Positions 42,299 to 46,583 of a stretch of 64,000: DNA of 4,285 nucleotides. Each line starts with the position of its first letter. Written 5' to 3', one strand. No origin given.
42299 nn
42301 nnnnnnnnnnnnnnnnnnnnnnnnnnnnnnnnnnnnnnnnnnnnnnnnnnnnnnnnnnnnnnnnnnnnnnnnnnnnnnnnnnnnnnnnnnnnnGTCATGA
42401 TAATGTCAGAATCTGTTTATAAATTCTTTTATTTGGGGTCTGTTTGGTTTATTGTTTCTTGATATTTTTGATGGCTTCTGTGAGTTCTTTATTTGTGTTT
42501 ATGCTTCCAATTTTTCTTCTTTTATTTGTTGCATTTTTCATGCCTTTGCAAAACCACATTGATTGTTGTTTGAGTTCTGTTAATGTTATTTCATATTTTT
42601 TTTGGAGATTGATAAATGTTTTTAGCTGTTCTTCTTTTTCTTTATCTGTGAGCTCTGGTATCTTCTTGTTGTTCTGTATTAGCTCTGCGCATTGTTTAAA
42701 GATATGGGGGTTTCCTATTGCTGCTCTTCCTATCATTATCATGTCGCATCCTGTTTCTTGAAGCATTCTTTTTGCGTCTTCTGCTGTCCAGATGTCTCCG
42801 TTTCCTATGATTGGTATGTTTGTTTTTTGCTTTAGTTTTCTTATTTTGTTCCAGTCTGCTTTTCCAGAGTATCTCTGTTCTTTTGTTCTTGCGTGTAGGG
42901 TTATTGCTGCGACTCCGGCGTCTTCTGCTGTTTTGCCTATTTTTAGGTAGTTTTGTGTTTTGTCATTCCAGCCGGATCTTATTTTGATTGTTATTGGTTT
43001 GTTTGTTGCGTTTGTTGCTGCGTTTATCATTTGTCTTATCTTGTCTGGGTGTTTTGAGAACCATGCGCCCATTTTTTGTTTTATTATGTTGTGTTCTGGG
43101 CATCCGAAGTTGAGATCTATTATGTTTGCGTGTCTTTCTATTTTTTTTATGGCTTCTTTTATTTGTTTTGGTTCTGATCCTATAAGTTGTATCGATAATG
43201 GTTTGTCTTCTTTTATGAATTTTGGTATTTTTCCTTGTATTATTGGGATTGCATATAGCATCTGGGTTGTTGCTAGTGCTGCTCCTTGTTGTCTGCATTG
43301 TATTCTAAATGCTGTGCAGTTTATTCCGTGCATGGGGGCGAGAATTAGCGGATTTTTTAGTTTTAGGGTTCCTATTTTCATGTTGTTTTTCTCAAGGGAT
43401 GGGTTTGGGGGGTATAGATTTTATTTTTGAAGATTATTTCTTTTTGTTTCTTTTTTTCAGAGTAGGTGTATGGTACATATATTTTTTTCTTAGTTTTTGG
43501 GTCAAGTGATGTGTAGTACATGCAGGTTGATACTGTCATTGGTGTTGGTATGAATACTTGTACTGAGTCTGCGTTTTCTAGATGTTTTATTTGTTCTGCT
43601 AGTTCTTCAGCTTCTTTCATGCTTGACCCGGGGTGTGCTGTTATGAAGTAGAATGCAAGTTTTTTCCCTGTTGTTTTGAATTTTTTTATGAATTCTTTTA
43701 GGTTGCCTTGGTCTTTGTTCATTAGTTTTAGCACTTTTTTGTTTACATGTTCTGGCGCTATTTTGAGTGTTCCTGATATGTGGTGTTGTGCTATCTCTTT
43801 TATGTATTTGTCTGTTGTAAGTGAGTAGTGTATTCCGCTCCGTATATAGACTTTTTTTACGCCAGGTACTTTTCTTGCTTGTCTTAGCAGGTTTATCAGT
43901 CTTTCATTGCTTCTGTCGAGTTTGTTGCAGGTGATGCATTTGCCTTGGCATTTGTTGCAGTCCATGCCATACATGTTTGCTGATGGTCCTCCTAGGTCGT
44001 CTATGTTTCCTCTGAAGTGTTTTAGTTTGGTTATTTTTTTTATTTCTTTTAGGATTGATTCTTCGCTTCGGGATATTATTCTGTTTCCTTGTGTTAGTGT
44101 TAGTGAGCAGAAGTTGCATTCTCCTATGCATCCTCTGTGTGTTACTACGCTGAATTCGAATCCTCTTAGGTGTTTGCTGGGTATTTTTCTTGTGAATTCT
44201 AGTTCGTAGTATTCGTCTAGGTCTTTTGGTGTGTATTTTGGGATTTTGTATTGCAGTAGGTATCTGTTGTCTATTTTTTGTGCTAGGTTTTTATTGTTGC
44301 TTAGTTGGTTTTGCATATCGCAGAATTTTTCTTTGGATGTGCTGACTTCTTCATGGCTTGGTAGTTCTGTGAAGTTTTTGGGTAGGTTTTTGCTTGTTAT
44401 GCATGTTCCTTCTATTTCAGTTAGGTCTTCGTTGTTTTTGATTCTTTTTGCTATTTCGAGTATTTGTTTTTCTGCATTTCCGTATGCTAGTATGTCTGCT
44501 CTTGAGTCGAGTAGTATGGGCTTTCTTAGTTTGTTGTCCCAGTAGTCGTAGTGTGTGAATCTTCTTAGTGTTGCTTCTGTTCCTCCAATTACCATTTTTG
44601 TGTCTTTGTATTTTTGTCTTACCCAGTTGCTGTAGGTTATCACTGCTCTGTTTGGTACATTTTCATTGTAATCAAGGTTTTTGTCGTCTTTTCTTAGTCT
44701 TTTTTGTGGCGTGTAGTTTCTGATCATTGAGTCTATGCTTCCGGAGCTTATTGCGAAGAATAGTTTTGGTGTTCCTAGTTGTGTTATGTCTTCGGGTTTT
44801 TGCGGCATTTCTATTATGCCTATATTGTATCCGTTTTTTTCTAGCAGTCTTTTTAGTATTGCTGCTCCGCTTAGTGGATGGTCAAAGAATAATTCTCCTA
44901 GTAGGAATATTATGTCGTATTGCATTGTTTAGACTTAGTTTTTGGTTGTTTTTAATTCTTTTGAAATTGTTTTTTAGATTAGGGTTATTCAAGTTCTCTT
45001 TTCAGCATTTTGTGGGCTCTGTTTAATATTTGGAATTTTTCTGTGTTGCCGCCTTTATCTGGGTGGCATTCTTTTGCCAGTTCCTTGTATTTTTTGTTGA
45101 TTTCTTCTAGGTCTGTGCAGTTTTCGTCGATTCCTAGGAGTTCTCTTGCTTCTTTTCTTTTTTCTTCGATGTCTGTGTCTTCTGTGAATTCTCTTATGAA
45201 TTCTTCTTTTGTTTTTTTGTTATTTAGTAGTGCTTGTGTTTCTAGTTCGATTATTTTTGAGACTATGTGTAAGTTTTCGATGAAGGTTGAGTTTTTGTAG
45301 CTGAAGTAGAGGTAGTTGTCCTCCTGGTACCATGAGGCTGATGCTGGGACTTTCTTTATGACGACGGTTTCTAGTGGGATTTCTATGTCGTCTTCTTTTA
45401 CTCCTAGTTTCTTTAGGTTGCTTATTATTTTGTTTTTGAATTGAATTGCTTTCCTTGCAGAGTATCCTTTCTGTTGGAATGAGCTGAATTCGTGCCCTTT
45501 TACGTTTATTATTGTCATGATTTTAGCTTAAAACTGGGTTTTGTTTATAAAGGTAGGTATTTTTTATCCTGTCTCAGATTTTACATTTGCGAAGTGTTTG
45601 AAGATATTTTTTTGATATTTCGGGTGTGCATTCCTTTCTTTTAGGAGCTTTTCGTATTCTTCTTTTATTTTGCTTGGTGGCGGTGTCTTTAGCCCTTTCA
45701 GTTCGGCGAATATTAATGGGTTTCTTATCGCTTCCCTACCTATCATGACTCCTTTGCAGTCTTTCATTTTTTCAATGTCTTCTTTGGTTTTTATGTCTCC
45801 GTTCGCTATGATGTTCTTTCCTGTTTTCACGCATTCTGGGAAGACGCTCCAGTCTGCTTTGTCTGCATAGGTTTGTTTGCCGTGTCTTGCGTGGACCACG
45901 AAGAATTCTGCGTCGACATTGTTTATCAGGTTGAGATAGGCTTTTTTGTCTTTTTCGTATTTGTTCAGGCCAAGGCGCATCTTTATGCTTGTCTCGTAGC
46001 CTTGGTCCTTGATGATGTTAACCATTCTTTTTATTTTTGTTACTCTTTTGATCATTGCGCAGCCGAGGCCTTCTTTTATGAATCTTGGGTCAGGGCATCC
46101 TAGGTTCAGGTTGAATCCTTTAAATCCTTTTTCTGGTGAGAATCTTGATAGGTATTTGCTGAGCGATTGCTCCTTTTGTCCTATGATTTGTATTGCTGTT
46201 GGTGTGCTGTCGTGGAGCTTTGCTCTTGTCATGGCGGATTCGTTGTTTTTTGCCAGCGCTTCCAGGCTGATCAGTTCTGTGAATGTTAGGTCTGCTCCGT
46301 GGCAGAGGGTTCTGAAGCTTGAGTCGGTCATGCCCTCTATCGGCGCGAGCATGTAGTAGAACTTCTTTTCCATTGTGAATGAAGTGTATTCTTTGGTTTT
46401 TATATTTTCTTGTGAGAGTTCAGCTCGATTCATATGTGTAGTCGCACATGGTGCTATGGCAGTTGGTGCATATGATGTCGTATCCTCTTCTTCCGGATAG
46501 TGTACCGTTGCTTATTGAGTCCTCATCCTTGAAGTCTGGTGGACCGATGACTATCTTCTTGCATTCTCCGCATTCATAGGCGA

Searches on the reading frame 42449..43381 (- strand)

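Call 14: search_protein_families(library=pfam, proteins=[window:42449-43381:-], max_evalue=0.001)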
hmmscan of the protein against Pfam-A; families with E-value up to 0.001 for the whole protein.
window:42449-43381:- (310 aa): 8 families
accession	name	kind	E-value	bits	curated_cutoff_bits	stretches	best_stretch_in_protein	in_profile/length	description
PF01207.24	Dus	-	5.4e-76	256.1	20.4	1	13-306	1-305/311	Dihydrouridine synthase (Dus)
PF01180.27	DHO_dh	-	2.2e-10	40.6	27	1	179-235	229-287/291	Dihydroorotate dehydrogenase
PF00724.26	Oxidored_FMN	-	2.4e-06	27.5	27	1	141-234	240-338/342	NADH:flavin oxidoreductase / NADH oxidase family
PF00977.27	His_biosynth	-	1.6e-05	24.9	23.6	1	177-241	62-125/228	Histidine biosynthesis protein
PF13378.12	MR_MLE_C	-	6.8e-05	23.1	29.4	1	100-236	18-144/219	Enolase C-terminal domain-like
PF01070.24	FMN_dh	-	0.00016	21.3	24.9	1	131-217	173-245/350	FMN-dependent dehydrogenase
PF04131.20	NanE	-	0.00038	20.2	27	1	149-236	105-191/192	Putative N-acetylmannosamine-6-phosphate epimerase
PF03599.22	CdhD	-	0.00046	19.5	24.8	0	197-282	83-161/387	CO dehydrogenase/acetyl-CoA synthase delta subunit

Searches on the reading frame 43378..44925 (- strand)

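Call 14: search_protein_families(library=pfam, proteins=[window:43378-44925:-], max_evalue=0.001)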
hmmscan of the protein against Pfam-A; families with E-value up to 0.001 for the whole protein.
window:43378-44925:- (515 aa): 4 families
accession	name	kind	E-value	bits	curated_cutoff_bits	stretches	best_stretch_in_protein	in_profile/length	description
PF08497.15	Radical_SAM_N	-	2e-77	260.9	25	1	2-249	16-284/301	Radical SAM N-terminal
PF04055.27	Radical_SAM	-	1.9e-08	35.1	29.5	1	261-445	2-165/166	Radical SAM superfamily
PF11842.13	DUF3362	-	1.2e-06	29.2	27.6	1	453-480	1-28/151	Domain of unknown function (DUF3362)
PF02310.24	B12-binding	-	0.00035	20.8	32.1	0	8-49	4-45/121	B12 binding domain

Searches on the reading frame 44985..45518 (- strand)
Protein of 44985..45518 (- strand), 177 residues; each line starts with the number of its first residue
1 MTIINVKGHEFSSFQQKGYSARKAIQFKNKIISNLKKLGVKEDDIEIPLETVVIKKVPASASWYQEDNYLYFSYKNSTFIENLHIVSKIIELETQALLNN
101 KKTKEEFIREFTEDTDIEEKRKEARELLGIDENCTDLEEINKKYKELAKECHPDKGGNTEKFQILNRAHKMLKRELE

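Call 14: search_protein_families(library=pfam, proteins=[window:44985-45518:-], max_evalue=0.001)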
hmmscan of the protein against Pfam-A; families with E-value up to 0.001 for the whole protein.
window:44985-45518:- (177 aa): 1 family
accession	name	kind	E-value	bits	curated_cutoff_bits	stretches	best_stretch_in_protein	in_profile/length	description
PF00226.36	DnaJ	-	3.1e-11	43.6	27.8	1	126-174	4-55/63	DnaJ domain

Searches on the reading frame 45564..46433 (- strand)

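Call 14: search_protein_families(library=pfam, proteins=[window:45564-46433:-], max_evalue=0.001)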
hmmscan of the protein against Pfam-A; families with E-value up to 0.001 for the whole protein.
window:45564-46433:- (289 aa): 1 family
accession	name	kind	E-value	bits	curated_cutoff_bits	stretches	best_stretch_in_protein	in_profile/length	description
PF01207.24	Dus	-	4.1e-40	138.2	20.4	1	28-265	1-250/311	Dihydrouridine synthase (Dus)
